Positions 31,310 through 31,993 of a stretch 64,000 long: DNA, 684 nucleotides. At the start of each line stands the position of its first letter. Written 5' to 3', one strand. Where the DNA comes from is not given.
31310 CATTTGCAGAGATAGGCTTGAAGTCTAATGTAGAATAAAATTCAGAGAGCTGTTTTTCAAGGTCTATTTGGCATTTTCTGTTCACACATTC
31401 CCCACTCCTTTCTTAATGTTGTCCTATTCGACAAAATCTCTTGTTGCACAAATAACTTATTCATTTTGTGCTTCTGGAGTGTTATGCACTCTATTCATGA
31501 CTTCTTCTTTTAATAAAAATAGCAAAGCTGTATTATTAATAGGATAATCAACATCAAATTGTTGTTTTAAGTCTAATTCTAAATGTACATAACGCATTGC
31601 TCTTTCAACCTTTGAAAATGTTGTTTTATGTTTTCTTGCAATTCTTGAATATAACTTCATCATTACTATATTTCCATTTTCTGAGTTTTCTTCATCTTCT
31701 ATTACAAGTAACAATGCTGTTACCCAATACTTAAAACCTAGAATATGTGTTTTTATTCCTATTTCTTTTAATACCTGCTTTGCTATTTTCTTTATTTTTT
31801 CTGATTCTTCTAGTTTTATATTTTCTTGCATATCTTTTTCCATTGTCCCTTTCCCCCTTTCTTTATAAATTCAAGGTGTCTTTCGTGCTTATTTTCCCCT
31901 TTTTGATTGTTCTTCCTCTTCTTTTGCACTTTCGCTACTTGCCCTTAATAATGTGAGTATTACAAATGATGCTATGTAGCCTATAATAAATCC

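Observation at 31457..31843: Prophage encodes a stand-alone Spo0A C-terminal DNA-binding-domain homologue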

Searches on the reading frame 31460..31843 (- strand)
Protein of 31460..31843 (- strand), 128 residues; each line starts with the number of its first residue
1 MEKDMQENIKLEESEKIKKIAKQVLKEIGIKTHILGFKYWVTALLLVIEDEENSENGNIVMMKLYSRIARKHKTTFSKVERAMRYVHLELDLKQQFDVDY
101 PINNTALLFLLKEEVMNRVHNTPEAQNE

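Call 3: search_protein_families(library=pfam, proteins=[window:31460-31843:-], max_evalue=10)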
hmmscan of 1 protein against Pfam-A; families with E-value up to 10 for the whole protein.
window:31460-31843:- (128 aa): 2 families
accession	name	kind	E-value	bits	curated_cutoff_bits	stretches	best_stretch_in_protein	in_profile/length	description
PF08769.17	Spo0A_C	-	3.4e-13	49.9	25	1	23-86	3-63/104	Sporulation initiation factor Spo0A C terminal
PF20310.4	HTH_Tnp_2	-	0.041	14.2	23.8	1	16-95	43-116/131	Transposon related HTH domain protein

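Call 4: search_protein_families(library=ncbifam, proteins=[window:31460-31843:-], max_evalue=10)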
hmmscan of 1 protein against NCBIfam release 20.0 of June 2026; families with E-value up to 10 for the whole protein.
window:31460-31843:- (128 aa): 2 families
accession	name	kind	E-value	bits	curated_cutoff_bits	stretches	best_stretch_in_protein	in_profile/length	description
TIGR02875.1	spore_0_A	equivalog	2.9e-14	52.9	200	1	5-85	136-213/262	sporulation transcription factor Spo0A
TIGR01034.1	metK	equivalog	0.021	13.8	309.4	1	10-51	54-95/377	methionine adenosyltransferase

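Call 5: search_protein_families(library=phrogs, proteins=[window:31460-31843:-], max_evalue=1)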
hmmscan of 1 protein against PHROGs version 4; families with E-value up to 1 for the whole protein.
window:31460-31843:- (128 aa): 3 families
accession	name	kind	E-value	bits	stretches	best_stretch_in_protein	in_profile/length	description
phrog_24603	-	unknown function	1.6e-10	42.1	1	20-85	4-66/111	-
phrog_37855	-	unknown function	3.7e-09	37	1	17-85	160-225/278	-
phrog_14569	-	head and packaging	0.064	14.1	1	5-75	45-113/147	virion structural protein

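Call 6: search_solved_structures(query=window:31460-31843:-, max_evalue=10, show_alignments=3)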
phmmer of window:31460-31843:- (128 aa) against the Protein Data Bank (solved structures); distinct sequences matched with E-value up to 10: 2.
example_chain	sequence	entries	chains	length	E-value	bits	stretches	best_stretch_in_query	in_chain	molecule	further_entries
1fc3_A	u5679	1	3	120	1.3e-06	32.1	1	22-86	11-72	SPO0A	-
1lq1_A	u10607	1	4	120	4.2e-06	30.5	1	22-86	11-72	Stage 0 sporulation protein A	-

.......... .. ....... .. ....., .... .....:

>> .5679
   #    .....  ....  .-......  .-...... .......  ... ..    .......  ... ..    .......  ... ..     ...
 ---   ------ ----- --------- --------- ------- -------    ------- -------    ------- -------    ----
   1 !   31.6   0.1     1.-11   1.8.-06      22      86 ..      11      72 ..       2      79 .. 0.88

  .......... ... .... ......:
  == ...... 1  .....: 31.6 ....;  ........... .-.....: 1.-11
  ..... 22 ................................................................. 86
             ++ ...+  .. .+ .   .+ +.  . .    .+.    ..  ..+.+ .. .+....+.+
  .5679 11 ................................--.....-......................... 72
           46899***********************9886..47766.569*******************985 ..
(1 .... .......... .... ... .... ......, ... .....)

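Call 11: search_dna_similar(query=window:31460-31843:-, collection=phages, mode=protein, max_rows=40, max_evalue=0.001)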
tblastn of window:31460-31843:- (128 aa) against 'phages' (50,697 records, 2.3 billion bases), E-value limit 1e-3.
Records with a match: 5; places in all: 5; records where one place covers at least 80% of the query: 0.
Best place of each record, by identity: <60% 5.
By first word of the organism name: Bacteriophage 5.
By host as written in the record: - 5.
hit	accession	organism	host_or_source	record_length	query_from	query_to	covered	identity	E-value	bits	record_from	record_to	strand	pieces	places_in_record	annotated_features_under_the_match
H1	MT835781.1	Bacteriophage sp.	human fecal samples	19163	24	86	49%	42.9%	1e-7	54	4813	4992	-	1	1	record has no annotation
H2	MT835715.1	Bacteriophage sp.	human fecal samples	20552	23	85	49%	39.7%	2e-6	51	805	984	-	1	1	record has no annotation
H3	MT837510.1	Bacteriophage sp.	human fecal samples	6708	23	86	50%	39.1%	4e-6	50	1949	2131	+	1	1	record has no annotation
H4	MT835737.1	Bacteriophage sp.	human fecal samples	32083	23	85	49%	38.1%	6e-6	49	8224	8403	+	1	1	record has no annotation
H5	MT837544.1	Bacteriophage sp.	human fecal samples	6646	23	104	64%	24.7%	6e-4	44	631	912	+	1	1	record has no annotation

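Call 12: find_homologous_proteins(query=window:31460-31843:-, max_evalue=0.001)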
Query window:31460-31843:- (128 aa): 63 proteins with E <= 0.001 among 81 candidates.
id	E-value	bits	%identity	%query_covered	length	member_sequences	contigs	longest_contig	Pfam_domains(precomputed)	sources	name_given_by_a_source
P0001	1.3e-73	263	98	100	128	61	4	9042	PF08769.18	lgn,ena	-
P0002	1.3e-72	259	97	100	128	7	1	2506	PF08769.18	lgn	-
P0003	7.8e-71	254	95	100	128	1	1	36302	PF08769.18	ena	-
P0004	2.8e-70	252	94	100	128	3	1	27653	PF08769.18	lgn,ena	-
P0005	4.9e-70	251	95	100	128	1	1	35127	PF08769.18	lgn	-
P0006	5.4e-70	251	93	100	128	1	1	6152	PF08769.18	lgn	-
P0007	2.5e-68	246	91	100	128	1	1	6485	PF08769.18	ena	-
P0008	2.1e-64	233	88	100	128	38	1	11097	PF08769.18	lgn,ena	-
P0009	3.2e-60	219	84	100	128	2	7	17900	PF08769.18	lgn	-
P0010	5.2e-53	196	74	100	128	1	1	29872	PF08769.18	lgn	-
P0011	4.2e-46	174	72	89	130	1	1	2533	PF08769.18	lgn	-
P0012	3.4e-38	148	66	86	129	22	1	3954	PF08769.18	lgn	-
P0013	5.0e-37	145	61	96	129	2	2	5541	PF08769.18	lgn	-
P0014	7.8e-37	144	63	92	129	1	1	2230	PF08769.18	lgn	-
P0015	3.3e-36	142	61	93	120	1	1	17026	PF08769.18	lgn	-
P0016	3.6e-36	142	60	95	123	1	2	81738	PF08769.18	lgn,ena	-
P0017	5.3e-36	141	62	95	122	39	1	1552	PF08769.18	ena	-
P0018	5.3e-36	141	65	84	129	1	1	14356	PF08769.18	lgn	-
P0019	1.3e-35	140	62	95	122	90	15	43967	PF08769.18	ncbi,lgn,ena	-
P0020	3.8e-34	135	57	97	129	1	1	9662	PF08769.18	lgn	-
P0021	4.1e-34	135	61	94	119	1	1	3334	PF08769.18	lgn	-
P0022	7.0e-34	135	61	88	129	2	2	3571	PF08769.18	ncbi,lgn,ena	-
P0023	7.1e-34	135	61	87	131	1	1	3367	PF08769.18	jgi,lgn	-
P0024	7.8e-34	134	58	89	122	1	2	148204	PF08769.18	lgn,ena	-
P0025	8.5e-34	134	58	89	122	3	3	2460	PF08769.18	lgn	-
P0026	3.2e-33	132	62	68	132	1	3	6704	PF08769.18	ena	-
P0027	4.2e-33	132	57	89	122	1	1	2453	PF08769.18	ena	-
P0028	1.5e-32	130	56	85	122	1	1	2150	PF08769.18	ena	-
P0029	1.6e-32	130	56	85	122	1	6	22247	PF08769.18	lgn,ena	-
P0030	2.1e-32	130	59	77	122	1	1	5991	PF08769.18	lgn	-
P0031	3.1e-32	129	56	85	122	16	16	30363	PF08769.18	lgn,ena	-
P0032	4.7e-32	129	55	95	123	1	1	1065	PF08769.18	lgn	-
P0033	1.1e-31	127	58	85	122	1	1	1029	PF08769.18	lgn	-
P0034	1.7e-31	127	58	83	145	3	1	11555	PF08769.18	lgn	-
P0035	5.3e-31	125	56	91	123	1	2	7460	PF08769.18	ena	-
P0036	7.9e-31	125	55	92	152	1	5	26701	PF08769.18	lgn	-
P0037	8.3e-31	125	55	88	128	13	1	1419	PF08769.18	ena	-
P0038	1.0e-30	124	59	84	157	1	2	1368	PF08769.18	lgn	-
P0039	1.4e-30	124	54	92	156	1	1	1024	PF08769.18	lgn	-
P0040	1.7e-30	124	60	84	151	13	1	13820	PF08769.18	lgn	-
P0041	3.7e-30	123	61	81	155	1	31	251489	PF08769.18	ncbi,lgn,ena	-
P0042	4.1e-30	122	53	92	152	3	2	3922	PF08769.18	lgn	-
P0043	4.4e-30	122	56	95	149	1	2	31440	PF08769.18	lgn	-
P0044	5.1e-30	122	60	80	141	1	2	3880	PF08769.18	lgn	-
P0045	5.7e-30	122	53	91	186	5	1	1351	PF08769.18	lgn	-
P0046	6.6e-30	122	61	81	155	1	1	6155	PF08769.18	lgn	-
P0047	8.2e-30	121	57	86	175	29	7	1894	PF08769.18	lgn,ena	-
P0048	8.6e-30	121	58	81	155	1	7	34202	PF08769.18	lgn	-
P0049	1.2e-29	121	56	84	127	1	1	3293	PF08769.18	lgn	-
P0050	1.3e-29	121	55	91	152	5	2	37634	PF08769.18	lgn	-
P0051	1.5e-28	117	56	83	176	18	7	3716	PF08769.18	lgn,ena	-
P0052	1.6e-28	117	57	84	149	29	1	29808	PF08769.18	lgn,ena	-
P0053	5.3e-28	116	54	88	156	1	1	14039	PF08769.18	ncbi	-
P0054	5.4e-28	116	54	82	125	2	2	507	PF08769.18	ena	-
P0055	8.5e-28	115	53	78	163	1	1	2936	PF08769.18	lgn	-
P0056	1.4e-27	114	54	88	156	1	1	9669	PF08769.18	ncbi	-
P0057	1.4e-26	111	52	94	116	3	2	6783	PF08769.18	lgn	-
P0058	3.1e-26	110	53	86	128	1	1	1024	PF08769.18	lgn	-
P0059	6.4e-26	109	51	94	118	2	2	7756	PF08769.18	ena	-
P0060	1.7e-25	108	63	70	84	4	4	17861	PF08769.18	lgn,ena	-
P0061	3.7e-23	100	47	91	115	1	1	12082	PF08769.18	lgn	-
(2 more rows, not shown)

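Call 29: predict_structure(alignment_id=A2)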
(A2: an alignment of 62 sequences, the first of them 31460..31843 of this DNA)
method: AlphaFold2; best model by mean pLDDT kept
length: 128 residues; sequences in the alignment: 62
mean_pLDDT: 86.3   pTM: 0.80
mean pLDDT of the five models: 86.3, 85.9, 85.7, 79.3, 76.6
residues with pLDDT >= 90: 83; 70-90: 26; 50-70: 15; < 50: 4
segments of 3 or more residues with pLDDT < 50: 125-128
pLDDT, mean of each block of 10 residues (from residue 1): 69 89 94 91 92 67 95 96 91 92 93 92 51
secondary structure, 60 per line:
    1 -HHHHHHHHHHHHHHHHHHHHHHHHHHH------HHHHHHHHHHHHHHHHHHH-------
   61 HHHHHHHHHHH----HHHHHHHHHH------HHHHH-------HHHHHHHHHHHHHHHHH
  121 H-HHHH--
elements in order: H2-28 H35-53 H61-71 H76-85 H92-96 H104-121 H123-126

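Call 31: find_encoding_contigs(protein=P0001, flank=8000, max_places=4)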
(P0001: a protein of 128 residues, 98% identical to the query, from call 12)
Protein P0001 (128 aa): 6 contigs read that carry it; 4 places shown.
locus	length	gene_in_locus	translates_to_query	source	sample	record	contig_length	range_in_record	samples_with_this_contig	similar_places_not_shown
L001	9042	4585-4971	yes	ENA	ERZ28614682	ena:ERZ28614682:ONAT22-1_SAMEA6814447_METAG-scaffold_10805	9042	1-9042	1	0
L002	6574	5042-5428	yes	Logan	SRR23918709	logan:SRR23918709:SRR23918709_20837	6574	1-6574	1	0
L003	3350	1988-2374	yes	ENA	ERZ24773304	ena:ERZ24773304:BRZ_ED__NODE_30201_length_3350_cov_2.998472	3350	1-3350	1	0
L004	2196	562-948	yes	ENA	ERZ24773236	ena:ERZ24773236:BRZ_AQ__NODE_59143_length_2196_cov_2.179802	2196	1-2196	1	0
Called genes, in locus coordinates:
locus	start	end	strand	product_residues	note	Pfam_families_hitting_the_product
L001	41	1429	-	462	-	PF00589:Phage_integrase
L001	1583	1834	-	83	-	-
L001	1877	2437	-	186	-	PF01381:HTH_3 (weak), PF00717:Peptidase_S24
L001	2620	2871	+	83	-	PF05339:DUF739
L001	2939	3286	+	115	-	-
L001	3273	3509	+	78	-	-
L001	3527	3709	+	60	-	-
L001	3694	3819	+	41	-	-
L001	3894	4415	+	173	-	-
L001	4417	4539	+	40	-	-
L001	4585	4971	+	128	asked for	PF08769:Spo0A_C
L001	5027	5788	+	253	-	-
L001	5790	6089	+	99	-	-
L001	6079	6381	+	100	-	-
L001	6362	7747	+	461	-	PF14659:Phage_int_SAM_3, PF00589:Phage_integrase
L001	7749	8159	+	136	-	PF05866:RusA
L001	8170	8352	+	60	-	-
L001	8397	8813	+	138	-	-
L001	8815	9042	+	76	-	?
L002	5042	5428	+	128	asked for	PF08769:Spo0A_C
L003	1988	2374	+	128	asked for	PF08769:Spo0A_C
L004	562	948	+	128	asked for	PF08769:Spo0A_C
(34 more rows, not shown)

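Call 32: fold_search(model_id=the predicted structure, library=pdb)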
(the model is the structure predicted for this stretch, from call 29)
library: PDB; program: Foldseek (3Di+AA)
matches with E <= 10: 157; with E <= 0.001: 0
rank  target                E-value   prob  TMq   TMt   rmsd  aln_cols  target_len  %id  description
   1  1fc3_A                2.1e-03  1.00  0.62  0.66   3.4       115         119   23  THE CRYSTAL STRUCTURE OF TRANS-ACTIVATION DOMAIN OF THE SPORULATION RESPONSE REGULATOR, SPO0A (released 2000-11-08)
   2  1lq1_A                2.2e-03  1.00  0.61  0.72   3.6       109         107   24  DNA Complexed Structure of the Key Transcription Factor Initiating Development in Sporulation Bacteria (released 2002-08-23)
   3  1lq1_D                3.3e-03  1.00  0.63  0.74   3.1       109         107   24  DNA Complexed Structure of the Key Transcription Factor Initiating Development in Sporulation Bacteria (released 2002-08-23)
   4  1lq1_B                3.5e-03  1.00  0.62  0.76   3.5       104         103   25  DNA Complexed Structure of the Key Transcription Factor Initiating Development in Sporulation Bacteria (released 2002-08-23)
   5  1fc3_B                3.8e-03  1.00  0.61  0.76   3.5       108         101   26  THE CRYSTAL STRUCTURE OF TRANS-ACTIVATION DOMAIN OF THE SPORULATION RESPONSE REGULATOR, SPO0A (released 2000-11-08)
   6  1lq1_C                4.1e-03  1.00  0.62  0.70   3.3       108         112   24  DNA Complexed Structure of the Key Transcription Factor Initiating Development in Sporulation Bacteria (released 2002-08-23)
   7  1fc3_C                4.5e-03  1.00  0.62  0.68   3.8       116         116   24  THE CRYSTAL STRUCTURE OF TRANS-ACTIVATION DOMAIN OF THE SPORULATION RESPONSE REGULATOR, SPO0A (released 2000-11-08)
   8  2om6_A                1.1e+00  0.21  0.34  0.21  12.3       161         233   16  Hypothetical Protein (Probable Phosphoserine Phosph (PH0253) from Pyrococcus Horikoshii OT3 (released 2008-01-29)
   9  2jps_MODEL_1_A        1.2e+00  0.20  0.28  0.31  11.8       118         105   12  NAB2 N-terminal domain (released 2008-03-18)
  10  3pl7_A                2.0e+00  0.14  0.31  0.29  15.7       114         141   10  Crystal structure of Bcl-xL in complex with the BaxBH3 domain (released 2010-12-29)
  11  1u89_MODEL_1_A        2.0e+00  0.12  0.28  0.27  12.0       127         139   12  Solution structure of VBS2 fragment of talin (released 2005-01-18)
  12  9p55                  2.3e+00  0.15  0.34  0.10  11.9       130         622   12  Structure of DNA-free long form XPD from Thermoplasma acidophilum (released 2026-01-21)
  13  3i1h_A                2.5e+00  0.06  0.22  0.21  13.7       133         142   17  Crystal structure of human BFL-1 in complex with BAK BH3 peptide (released 2009-07-14)
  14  3ihe                  2.7e+00  0.11  0.29  0.27  14.8       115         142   10  Crystal structure of mouse Bcl-xl mutant (F105A) at pH 6.0 (released 2010-04-14)
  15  8fy0_D                2.8e+00  0.11  0.29  0.26  15.6       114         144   11  E3:PROTAC:target ternary complex structure (VCB/753b/BCL-xL) (released 2024-04-10)
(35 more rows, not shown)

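Call 37: find_encoding_contigs(protein=P0010, flank=10000, max_places=2)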
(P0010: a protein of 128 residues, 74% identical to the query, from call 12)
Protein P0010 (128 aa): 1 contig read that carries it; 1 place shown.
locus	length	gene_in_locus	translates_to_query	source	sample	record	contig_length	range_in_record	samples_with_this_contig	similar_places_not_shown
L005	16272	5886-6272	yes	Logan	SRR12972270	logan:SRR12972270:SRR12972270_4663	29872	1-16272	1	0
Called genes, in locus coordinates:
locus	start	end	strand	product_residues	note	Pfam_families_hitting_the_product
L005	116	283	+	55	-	-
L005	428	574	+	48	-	-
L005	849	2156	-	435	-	PF00589:Phage_integrase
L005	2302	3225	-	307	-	PF00929:RNase_T, PF00533:BRCT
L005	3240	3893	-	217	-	PF00717:Peptidase_S24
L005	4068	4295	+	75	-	PF05339:DUF739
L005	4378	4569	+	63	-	-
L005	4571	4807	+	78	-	-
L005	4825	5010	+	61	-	-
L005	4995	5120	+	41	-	-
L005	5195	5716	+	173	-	-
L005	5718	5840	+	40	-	-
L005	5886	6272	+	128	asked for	PF08769:Spo0A_C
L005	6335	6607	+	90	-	-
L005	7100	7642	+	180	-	-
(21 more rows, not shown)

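Call 38: find_encoding_contigs(protein=P0019, flank=10000, max_places=3)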
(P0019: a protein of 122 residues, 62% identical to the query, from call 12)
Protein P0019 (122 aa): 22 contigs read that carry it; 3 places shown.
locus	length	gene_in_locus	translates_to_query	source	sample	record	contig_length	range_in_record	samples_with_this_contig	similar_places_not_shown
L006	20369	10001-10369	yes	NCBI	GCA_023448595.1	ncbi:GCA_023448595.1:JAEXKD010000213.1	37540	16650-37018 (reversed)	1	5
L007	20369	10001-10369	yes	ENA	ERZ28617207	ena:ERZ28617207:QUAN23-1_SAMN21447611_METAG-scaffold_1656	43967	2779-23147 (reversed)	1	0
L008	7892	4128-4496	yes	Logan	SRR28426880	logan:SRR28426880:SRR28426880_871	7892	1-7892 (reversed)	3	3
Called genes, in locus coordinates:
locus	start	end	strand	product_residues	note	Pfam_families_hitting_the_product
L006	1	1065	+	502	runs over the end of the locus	PF00672:HAMP (weak), PF00512:HisKA, PF02518:HATPase_c, PF14501:HATPase_c_5 (weak)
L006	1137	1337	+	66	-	-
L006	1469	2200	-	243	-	PF13353:Fer4_12, PF04055:Radical_SAM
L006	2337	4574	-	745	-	PF02901:PFL-like, PF01228:Gly_radical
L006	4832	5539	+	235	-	-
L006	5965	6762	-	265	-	PF00589:Phage_integrase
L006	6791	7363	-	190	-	-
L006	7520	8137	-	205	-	PF12844:HTH_19 (faint), PF01381:HTH_3 (weak), PF00717:Peptidase_S24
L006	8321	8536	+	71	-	PF05339:DUF739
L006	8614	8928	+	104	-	-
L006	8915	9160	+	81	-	-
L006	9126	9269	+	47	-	-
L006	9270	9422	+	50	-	-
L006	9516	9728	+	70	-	-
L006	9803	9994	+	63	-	-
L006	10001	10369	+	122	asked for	PF08769:Spo0A_C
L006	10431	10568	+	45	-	-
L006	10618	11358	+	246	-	-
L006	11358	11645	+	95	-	-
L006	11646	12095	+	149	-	-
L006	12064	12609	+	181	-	-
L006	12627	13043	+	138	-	PF05866:RusA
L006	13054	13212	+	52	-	-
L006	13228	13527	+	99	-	-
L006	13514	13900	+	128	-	-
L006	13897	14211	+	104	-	-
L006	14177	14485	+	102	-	-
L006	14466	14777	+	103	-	-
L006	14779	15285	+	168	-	-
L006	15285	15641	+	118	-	-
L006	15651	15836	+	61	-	-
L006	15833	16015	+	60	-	-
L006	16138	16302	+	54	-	-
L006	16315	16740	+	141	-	-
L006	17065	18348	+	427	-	PF02195:ParB_N, PF03602:Cons_hypoth95 (faint), PF01555:N6_N4_Mtase, PF05063:MT-A70 (weak)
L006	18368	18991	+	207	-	-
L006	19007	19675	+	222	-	PF01844:HNH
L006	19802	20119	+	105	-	-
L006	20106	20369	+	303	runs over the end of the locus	PF03354:TerL_ATPase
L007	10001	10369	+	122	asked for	PF08769:Spo0A_C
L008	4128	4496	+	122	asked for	PF08769:Spo0A_C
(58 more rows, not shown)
